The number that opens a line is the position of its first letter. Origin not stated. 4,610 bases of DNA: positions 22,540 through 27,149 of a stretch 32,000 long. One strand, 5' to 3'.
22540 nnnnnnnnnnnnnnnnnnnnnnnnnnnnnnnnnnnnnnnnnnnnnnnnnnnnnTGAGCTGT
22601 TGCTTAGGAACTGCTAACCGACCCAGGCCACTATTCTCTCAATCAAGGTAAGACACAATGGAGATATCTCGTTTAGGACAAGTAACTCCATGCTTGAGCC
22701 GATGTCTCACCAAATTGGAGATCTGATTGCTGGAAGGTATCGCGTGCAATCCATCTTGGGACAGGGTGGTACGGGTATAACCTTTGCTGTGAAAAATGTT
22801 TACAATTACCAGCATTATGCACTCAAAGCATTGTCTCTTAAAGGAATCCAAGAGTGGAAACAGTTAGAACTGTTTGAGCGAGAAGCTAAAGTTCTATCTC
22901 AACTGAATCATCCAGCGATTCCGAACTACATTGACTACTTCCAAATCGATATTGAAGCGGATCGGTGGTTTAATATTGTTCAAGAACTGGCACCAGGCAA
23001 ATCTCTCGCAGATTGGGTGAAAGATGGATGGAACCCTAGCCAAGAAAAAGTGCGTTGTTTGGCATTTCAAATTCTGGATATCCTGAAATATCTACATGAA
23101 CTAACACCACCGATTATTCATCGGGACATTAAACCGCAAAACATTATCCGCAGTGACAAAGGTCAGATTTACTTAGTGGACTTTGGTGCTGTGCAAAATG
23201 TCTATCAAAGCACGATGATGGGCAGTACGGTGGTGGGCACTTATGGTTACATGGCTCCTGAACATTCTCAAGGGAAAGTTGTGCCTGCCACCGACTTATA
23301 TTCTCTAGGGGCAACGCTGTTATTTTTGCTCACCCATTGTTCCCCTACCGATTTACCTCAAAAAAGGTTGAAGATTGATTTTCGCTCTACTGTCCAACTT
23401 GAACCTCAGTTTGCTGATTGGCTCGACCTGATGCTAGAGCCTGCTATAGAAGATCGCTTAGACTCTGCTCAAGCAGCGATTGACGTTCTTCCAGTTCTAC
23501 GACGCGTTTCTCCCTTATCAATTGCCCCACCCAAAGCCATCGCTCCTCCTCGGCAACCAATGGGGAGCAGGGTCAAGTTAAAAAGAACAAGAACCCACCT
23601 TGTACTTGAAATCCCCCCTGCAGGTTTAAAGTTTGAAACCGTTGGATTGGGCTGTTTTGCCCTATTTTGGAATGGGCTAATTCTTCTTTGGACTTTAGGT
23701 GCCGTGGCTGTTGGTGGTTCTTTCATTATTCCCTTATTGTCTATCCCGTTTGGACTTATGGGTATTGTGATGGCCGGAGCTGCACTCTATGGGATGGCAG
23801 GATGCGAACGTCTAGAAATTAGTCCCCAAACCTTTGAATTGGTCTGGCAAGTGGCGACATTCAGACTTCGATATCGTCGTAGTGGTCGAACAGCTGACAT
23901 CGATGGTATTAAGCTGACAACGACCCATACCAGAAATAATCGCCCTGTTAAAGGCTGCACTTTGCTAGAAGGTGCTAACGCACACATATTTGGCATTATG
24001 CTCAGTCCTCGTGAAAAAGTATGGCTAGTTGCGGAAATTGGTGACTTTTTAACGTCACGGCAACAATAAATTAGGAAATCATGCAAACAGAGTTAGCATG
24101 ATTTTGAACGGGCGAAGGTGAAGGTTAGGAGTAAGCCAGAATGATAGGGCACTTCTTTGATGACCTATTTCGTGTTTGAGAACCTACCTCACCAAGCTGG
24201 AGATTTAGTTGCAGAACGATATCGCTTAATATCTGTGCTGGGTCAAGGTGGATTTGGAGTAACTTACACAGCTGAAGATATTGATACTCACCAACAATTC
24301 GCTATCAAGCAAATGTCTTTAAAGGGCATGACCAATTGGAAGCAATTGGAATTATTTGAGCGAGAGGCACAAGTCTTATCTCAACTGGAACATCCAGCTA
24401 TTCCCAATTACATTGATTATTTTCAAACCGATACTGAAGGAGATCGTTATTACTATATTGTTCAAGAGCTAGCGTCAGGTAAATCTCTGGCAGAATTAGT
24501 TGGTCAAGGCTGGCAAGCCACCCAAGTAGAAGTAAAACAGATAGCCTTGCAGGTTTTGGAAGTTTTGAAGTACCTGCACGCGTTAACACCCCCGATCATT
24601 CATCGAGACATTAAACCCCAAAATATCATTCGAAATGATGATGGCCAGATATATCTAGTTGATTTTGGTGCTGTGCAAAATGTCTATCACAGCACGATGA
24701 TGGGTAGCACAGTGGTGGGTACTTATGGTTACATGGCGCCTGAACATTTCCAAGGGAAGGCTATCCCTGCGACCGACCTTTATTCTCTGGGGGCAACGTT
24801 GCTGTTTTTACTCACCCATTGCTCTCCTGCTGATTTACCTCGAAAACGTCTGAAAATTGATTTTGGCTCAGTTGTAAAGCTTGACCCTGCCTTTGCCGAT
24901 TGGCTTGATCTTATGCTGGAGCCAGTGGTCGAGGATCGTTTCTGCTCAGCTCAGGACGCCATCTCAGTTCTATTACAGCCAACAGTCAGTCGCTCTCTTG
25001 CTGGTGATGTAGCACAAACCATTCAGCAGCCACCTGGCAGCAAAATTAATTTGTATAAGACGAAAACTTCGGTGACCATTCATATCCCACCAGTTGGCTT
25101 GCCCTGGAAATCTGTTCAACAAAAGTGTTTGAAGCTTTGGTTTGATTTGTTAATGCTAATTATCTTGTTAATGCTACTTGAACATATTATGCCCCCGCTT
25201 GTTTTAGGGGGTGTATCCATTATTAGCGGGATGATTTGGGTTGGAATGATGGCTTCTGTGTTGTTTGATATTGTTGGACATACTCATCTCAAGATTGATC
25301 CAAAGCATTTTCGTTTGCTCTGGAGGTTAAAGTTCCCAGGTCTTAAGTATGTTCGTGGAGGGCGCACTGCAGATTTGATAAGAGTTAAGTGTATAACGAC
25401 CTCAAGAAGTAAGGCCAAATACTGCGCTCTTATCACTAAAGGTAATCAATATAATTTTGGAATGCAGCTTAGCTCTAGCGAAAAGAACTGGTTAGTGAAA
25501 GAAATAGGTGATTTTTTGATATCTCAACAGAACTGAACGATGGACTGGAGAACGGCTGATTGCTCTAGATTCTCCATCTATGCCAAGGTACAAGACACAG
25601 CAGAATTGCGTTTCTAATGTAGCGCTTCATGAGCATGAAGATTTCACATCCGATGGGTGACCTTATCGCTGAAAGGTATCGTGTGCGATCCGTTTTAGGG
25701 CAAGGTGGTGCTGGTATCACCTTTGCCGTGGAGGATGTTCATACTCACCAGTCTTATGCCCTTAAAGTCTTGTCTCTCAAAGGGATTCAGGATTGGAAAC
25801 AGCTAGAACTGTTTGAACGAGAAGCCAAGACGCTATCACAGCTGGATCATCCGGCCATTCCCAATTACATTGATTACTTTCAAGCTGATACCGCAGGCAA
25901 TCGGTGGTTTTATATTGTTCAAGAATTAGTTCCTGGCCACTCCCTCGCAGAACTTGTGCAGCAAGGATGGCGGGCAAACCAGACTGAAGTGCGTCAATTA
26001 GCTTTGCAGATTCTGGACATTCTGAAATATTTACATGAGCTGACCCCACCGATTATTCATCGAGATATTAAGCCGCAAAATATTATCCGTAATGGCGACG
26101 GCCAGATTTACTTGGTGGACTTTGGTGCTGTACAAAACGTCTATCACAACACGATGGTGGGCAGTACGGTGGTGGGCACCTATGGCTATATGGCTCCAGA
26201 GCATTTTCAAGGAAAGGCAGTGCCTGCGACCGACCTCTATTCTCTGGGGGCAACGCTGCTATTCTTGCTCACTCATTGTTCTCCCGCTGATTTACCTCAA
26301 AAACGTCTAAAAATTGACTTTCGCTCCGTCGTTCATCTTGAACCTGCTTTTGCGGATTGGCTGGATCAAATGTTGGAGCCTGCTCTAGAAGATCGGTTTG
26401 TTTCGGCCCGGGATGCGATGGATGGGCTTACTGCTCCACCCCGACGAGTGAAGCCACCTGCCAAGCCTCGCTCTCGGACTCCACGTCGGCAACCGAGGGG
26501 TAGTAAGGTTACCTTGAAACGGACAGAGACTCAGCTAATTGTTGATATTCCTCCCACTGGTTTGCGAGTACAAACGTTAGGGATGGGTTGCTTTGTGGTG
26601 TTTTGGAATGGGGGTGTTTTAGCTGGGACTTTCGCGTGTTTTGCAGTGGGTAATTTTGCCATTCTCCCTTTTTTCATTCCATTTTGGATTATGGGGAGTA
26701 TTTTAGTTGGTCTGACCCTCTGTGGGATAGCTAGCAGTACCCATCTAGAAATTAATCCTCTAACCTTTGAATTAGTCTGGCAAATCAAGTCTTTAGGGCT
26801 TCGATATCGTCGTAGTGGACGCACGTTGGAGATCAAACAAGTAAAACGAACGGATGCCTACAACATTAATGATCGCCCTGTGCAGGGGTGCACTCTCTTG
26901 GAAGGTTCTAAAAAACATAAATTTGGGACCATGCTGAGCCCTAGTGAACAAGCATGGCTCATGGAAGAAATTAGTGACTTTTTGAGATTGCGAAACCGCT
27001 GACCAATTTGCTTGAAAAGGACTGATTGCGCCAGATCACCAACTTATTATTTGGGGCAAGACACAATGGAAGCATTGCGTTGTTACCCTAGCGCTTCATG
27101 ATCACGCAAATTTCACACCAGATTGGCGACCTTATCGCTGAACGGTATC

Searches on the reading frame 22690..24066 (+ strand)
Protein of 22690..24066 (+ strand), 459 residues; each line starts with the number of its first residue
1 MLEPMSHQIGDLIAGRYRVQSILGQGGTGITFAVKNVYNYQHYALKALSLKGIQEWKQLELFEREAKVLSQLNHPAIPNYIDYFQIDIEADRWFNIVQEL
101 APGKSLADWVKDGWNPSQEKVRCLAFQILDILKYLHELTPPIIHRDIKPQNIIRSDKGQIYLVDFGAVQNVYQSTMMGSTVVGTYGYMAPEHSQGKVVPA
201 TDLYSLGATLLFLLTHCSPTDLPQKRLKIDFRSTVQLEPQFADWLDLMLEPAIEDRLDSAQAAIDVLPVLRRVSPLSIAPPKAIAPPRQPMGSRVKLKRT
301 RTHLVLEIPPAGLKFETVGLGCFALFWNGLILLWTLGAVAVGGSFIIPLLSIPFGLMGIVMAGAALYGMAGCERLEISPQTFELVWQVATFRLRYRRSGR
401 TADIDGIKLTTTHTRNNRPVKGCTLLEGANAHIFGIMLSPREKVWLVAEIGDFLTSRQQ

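Call 3: search_protein_families(library=pfam, proteins=[window:22690-24066:+], max_evalue=1)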
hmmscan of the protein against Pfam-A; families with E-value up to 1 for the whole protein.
window:22690-24066:+ (459 aa): 7 families
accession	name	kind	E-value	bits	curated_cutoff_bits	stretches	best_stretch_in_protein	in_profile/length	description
PF00069.31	Pkinase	-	2e-39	136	31.7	1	17-224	1-201/263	Protein kinase domain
PF07714.23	PK_Tyr_Ser-Thr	-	6.1e-16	58.9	23.1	1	38-218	26-202/258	Protein tyrosine and serine/threonine kinase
PF14531.12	Kinase-like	-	9.4e-05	22.2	25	1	124-243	150-275/289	Kinase-like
PF01636.29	APH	-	0.00045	20.5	23.2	1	107-166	132-195/239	Phosphotransferase enzyme family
PF03109.22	ABC1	-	0.024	14.2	22.9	1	141-174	187-220/244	ABC1 atypical kinase-like domain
PF06293.20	Kdo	-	0.034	14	21.3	1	92-165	91-166/207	Lipopolysaccharide kinase (Kdo/WaaP) family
PF17667.7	Pkinase_fungal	-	0.28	10.3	24.1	1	135-194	299-366/387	Fungal protein kinase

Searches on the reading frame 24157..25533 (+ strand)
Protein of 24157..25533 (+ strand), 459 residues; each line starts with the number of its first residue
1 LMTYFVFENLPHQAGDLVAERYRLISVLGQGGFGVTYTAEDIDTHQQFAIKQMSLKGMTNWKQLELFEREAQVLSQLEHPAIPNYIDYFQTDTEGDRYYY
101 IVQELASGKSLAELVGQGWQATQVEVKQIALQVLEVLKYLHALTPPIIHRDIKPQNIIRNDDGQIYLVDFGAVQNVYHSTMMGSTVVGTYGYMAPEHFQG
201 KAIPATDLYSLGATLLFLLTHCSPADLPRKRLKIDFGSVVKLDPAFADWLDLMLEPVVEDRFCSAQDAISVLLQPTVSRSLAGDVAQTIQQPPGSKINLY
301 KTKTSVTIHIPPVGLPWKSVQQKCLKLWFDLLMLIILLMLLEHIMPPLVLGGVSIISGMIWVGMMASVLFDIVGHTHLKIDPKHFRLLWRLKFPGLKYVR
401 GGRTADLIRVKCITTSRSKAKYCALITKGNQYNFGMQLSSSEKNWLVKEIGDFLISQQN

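Call 3: search_protein_families(library=pfam, proteins=[window:24157-25533:+], max_evalue=1)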
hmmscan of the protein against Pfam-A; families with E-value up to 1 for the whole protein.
window:24157-25533:+ (459 aa): 7 families
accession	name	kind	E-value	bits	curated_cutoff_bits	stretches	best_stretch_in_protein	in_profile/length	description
PF00069.31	Pkinase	-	1.4e-44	152.9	31.7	1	22-226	1-198/263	Protein kinase domain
PF07714.23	PK_Tyr_Ser-Thr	-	9.1e-21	74.8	23.1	1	24-222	3-201/258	Protein tyrosine and serine/threonine kinase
PF14531.12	Kinase-like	-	6.5e-06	26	25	1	127-236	148-262/289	Kinase-like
PF01636.29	APH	-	3.3e-05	24.2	23.2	2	125-171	142-195/239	Phosphotransferase enzyme family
PF03109.22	ABC1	-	4.1e-05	23.3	22.9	1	100-179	144-220/244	ABC1 atypical kinase-like domain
PF01633.27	Choline_kinase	-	0.035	13.8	29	1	122-170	137-188/300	Choline/ethanolamine kinase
PF17667.7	Pkinase_fungal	-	0.078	12.1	24.1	1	143-200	302-367/387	Fungal protein kinase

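Call 6: search_protein_families(library=ncbifam, proteins=[window:24157-25533:+], max_evalue=10)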
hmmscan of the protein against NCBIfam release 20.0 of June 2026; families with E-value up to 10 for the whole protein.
window:24157-25533:+ (459 aa): 21 families
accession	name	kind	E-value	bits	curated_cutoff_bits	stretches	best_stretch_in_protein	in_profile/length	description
NF033483.0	PknB_PASTA_kin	equivalog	7.1e-45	154.1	450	1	15-224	2-207/563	Stk1 family PASTA domain-containing Ser/Thr kinase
NF047741.1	antiphage_MADS6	equivalog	1.1e-35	123.3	460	2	13-142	488-609/612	methylation-associated defense system protein kinase MAD6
NF038150.1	lanthi_synth_IV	equivalog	1.4e-27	96.5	650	1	14-229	183-400/851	class IV lanthionine synthetase LanL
NF052427.1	StpK7MSMEG_1200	equivalog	1.2e-26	93.4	900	1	21-224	8-208/601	serine/threonine protein kinase StpK7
NF009651.0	PRK13184.1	equivalog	2.4e-20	72.2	839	1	20-225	2-231/932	serine/threonine-protein kinase PknD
TIGR03903.1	TOMM_kin_cyc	equivalog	2.1e-18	65.6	705.75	1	43-220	1-184/1267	TOMM system kinase/cyclase fusion protein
NF033442.0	BREX_PglW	equivalog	8.6e-16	56.8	990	2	13-170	505-657/1391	BREX system serine/threonine kinase PglW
NF038151.1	lanthi_synth_III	equivalog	1.4e-15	56.8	575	1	14-221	214-425/833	class III lanthionine synthetase LanKC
NF053615.1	SerThrKinAfsKStmc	equivalog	7.7e-11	41.4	1300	1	110-224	98-212/809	protein serine/threonine kinase AfsK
NF043056.1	T4SS_LegK1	equivalog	8.1e-10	37.9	550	1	27-215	78-280/516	Dot/Icm T4SS effector kinase LegK1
NF058632.1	SerThrKinPrkT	equivalog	4.6e-08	32.4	280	1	18-176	19-168/322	serine/threonine protein kinase PrkT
TIGR03724.2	arch_bud32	equivalog_domain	0.00023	20.7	125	1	100-174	69-132/193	KEOPS complex kinase/ATPase Bud32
NF011462.0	PRK14879.1-3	equivalog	0.00036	20.3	174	1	118-172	76-127/192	Kae1-associated kinase Bud32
NF011460.0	PRK14879.1-1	equivalog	0.00073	18.7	199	1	98-174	85-158/232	Kae1-associated kinase Bud32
TIGR01982.1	UbiB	equivalog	0.0041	15.8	487.55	1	121-178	252-308/436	2-polyprenylphenol 6-hydroxylase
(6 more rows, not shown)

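Call 55: search_protein_families(library=padloc, proteins=[window:24157-25533:+], max_evalue=0.01)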
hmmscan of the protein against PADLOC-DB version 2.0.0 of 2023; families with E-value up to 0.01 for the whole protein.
window:24157-25533:+ (459 aa): 34 families (the best 25 are shown)
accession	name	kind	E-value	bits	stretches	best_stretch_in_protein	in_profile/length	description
PDLC04044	PD-T4-6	-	9.8e-61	203.9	1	17-287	29-304/372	-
PDLC04045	PD-T4-6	-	4.2e-60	201.5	1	16-314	29-336/350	-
PDLC04062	PD-T4-6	-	7.3e-56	188.1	1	17-275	29-293/450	-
PDLC04138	mad6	-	6.5e-52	175.3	1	15-226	46-257/659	mads_6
PDLC04042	PD-T4-6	-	5e-49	165.5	1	15-227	4-214/292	-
PDLC04051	PD-T4-6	-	6.8e-49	165.1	1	17-340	29-361/476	-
PDLC04053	PD-T4-6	-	3.5e-43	146.2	1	19-221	8-207/311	-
PDLC04047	PD-T4-6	-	6.6e-41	138.5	1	14-224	4-211/327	-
PDLC04060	PD-T4-6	-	4.9e-40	135.9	1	15-221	3-205/486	-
PDLC04054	PD-T4-6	-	1.5e-39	134.4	1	12-224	3-212/347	-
PDLC04061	PD-T4-6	-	4e-39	133.5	1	16-224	12-222/510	-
PDLC04043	PD-T4-6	-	9.4e-37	125.1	1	20-224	15-216/452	-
PDLC04048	PD-T4-6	-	3.6e-34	116.7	1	13-224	3-211/354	-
PDLC04039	PD-T4-6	-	1.1e-33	115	1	15-224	10-214/458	-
PDLC04052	PD-T4-6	-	1.2e-33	115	1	17-224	6-215/496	-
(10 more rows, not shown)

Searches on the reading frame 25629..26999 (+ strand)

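Call 3: search_protein_families(library=pfam, proteins=[window:25629-26999:+], max_evalue=1)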
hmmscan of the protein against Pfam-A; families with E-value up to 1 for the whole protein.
window:25629-26999:+ (457 aa): 8 families
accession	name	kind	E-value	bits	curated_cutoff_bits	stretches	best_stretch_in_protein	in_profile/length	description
PF00069.31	Pkinase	-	4.8e-41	141.3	31.7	1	17-222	1-199/263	Protein kinase domain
PF07714.23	PK_Tyr_Ser-Thr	-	1.7e-17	64.1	23.1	1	23-218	7-202/258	Protein tyrosine and serine/threonine kinase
PF14531.12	Kinase-like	-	4.6e-06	26.5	25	1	122-256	148-289/289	Kinase-like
PF01636.29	APH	-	5.3e-06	26.8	23.2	2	124-166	146-195/239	Phosphotransferase enzyme family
PF03109.22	ABC1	-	0.00092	18.9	22.9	1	96-175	145-221/244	ABC1 atypical kinase-like domain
PF17667.7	Pkinase_fungal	-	0.078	12.1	24.1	1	129-197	293-370/387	Fungal protein kinase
PF01633.27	Choline_kinase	-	0.11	12.2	29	1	117-165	137-188/300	Choline/ethanolamine kinase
PF23924.1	DUF7263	-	0.28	11.2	27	1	251-335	93-178/222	Family of unknown function (DUF7263)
